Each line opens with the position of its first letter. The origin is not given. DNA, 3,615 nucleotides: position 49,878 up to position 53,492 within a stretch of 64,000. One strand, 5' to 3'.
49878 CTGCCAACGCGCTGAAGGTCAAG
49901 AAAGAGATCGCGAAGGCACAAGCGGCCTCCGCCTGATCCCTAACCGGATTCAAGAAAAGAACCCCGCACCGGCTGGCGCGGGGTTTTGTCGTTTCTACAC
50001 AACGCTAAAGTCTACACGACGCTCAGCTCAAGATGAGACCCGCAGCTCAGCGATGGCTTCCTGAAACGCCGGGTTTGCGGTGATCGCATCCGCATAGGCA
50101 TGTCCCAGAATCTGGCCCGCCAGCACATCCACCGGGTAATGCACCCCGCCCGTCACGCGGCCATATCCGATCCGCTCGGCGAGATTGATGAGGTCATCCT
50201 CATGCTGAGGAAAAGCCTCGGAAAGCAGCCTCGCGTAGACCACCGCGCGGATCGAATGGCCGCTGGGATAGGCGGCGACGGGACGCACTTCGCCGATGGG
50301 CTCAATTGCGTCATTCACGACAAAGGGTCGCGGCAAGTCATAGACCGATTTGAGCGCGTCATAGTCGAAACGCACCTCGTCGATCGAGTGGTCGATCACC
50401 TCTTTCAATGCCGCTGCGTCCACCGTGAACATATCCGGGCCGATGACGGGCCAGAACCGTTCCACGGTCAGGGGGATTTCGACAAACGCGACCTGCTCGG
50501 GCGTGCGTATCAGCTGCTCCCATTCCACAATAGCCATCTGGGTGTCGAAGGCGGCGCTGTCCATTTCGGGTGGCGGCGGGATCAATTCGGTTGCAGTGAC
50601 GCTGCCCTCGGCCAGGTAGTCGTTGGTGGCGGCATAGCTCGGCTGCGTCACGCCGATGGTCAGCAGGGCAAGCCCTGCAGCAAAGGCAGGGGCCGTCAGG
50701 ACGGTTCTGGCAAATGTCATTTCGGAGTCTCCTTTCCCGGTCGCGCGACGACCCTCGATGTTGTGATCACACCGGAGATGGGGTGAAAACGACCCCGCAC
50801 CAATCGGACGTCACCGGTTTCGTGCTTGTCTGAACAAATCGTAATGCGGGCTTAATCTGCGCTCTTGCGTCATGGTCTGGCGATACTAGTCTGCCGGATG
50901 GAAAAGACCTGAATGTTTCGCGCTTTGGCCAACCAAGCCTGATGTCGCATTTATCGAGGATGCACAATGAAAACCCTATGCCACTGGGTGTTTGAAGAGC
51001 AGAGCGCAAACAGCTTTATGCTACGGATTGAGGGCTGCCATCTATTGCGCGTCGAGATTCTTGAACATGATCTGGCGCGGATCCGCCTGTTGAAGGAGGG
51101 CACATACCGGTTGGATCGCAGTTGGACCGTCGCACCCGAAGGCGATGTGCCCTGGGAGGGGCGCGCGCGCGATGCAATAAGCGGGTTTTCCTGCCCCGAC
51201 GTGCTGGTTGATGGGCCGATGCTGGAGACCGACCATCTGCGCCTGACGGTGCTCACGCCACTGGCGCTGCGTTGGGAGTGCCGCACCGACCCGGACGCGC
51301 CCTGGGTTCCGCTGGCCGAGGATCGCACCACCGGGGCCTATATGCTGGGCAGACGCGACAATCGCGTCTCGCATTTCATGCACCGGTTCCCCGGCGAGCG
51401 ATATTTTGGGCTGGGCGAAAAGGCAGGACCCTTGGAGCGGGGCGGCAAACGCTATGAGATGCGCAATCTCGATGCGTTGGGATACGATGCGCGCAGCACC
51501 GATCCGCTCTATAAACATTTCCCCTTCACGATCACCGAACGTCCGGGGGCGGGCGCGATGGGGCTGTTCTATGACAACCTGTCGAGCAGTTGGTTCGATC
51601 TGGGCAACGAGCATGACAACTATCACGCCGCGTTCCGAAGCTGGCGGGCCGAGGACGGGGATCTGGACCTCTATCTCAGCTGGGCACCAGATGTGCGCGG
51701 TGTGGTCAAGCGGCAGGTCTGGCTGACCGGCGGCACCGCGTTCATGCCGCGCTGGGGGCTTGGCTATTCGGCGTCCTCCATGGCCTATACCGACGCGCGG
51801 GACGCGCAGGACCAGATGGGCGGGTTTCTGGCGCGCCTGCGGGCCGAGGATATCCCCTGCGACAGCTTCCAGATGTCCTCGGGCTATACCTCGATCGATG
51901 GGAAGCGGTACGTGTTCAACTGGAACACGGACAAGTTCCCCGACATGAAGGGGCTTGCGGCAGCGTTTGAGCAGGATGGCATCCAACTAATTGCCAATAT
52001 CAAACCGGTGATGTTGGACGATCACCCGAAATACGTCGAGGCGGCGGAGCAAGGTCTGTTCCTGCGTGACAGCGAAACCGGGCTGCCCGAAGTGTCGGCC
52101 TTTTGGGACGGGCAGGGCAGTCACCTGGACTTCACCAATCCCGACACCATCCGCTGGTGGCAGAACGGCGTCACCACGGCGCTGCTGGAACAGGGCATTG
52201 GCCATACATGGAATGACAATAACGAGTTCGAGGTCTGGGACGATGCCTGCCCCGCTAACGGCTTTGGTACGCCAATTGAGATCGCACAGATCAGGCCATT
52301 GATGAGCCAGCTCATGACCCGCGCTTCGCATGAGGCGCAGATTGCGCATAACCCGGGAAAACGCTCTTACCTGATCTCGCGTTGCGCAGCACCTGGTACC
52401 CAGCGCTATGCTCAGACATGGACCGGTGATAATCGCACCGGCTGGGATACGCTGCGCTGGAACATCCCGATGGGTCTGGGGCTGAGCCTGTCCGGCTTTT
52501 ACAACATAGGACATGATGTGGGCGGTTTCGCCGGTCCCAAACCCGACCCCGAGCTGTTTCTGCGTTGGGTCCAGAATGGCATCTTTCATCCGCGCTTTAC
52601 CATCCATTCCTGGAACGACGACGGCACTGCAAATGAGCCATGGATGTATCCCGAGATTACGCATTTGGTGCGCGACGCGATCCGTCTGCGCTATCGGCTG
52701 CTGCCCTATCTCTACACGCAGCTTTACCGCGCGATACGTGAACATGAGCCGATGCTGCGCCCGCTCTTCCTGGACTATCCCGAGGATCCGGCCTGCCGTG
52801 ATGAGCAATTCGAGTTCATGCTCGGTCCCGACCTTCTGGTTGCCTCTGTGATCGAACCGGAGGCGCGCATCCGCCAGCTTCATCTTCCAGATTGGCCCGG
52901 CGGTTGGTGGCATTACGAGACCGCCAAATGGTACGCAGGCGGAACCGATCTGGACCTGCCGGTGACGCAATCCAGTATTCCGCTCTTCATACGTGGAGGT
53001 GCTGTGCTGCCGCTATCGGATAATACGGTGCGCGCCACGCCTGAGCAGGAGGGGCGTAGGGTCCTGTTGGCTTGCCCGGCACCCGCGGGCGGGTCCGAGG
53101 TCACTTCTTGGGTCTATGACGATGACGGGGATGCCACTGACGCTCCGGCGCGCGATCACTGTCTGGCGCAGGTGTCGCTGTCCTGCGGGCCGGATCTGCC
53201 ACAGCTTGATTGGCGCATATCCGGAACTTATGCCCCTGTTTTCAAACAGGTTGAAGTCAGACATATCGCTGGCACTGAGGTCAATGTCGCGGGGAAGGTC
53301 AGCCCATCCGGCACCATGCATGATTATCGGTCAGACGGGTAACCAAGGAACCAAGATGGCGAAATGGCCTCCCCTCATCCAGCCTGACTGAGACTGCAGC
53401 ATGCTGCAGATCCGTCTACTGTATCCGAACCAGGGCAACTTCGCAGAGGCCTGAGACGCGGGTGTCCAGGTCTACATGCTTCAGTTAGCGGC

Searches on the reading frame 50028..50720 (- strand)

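Call 6: search_protein_families(library=ncbifam, proteins=[window:50028-50720:-], max_evalue=0.00001)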
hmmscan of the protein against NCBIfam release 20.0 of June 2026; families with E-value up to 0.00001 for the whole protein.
window:50028-50720:- (230 aa): 2 families
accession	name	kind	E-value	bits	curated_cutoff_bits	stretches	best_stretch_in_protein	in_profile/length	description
NF045654.1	APhasePhoC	equivalog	2.5e-13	50.1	430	1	39-224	41-237/248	acid phosphatase PhoC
NF047884.1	UdeprDiPSep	equivalog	1.7e-09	37.9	250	1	122-212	91-182/188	undecaprenyl-diphosphatase SepP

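Call 7: search_protein_families(library=pfam, proteins=[window:50028-50720:-], max_evalue=0.00001)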
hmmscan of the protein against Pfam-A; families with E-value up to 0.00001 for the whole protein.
window:50028-50720:- (230 aa): 1 family
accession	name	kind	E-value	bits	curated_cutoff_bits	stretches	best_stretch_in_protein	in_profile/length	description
PF01569.27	PAP2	-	1.6e-14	54.2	27.2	1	121-211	17-119/130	PAP2 superfamily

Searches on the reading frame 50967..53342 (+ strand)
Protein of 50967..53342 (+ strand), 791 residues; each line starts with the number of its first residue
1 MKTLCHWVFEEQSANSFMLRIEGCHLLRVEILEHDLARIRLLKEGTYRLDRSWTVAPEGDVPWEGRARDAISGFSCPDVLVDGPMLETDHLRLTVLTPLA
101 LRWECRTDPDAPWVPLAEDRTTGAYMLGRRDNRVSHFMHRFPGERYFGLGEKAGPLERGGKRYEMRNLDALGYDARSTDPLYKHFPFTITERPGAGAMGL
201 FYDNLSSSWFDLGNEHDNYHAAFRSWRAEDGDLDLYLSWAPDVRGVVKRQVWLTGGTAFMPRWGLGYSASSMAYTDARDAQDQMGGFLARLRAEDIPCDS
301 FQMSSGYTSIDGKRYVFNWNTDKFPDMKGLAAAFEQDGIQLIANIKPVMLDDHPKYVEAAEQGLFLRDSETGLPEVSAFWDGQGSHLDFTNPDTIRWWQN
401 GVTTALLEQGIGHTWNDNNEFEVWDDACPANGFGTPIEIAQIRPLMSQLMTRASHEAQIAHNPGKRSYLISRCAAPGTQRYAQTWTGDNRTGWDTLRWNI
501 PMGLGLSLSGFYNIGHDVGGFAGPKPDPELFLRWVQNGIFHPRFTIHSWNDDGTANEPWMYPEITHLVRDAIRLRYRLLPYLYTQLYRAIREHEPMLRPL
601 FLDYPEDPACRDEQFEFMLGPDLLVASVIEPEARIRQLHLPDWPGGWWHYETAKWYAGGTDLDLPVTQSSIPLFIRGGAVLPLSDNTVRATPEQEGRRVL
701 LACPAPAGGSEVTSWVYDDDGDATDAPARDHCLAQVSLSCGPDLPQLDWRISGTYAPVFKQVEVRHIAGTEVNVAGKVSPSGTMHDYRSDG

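Call 6: search_protein_families(library=ncbifam, proteins=[window:50967-53342:+], max_evalue=0.00001)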
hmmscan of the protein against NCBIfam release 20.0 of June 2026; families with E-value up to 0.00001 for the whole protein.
window:50967-53342:+ (791 aa): 3 families
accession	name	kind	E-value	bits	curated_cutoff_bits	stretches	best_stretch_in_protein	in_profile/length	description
NF040948.1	alpha_gluc_MalA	equivalog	1e-79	268.5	800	1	144-690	61-615/627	alpha-glucosidase MalA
NF007940.0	PRK10658.1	equivalog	1.5e-63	215.4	606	1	134-721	149-707/771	alpha-xylosidase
NF007746.0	PRK10426.1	equivalog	4e-38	131.2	553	1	201-678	197-667/683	alpha-glucosidase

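Call 7: search_protein_families(library=pfam, proteins=[window:50967-53342:+], max_evalue=0.00001)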
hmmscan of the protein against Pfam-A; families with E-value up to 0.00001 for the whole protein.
window:50967-53342:+ (791 aa): 3 families
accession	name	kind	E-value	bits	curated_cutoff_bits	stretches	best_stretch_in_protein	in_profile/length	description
PF01055.32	Glyco_hydro_31_2nd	-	2.3e-87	293.9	23.5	1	258-585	2-328/328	Glycosyl hydrolases family 31 TIM-barrel domain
PF13802.12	Gal_mutarotas_2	-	3.7e-31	109.3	27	1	27-211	2-184/184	Glycosyl hydrolase 31 N-terminal galactose mutarotase-like domain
PF21365.3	Glyco_hydro_31_3rd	-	1.1e-21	77.5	24.4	1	594-681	2-87/87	Glycosyl hydrolase family 31 C-terminal domain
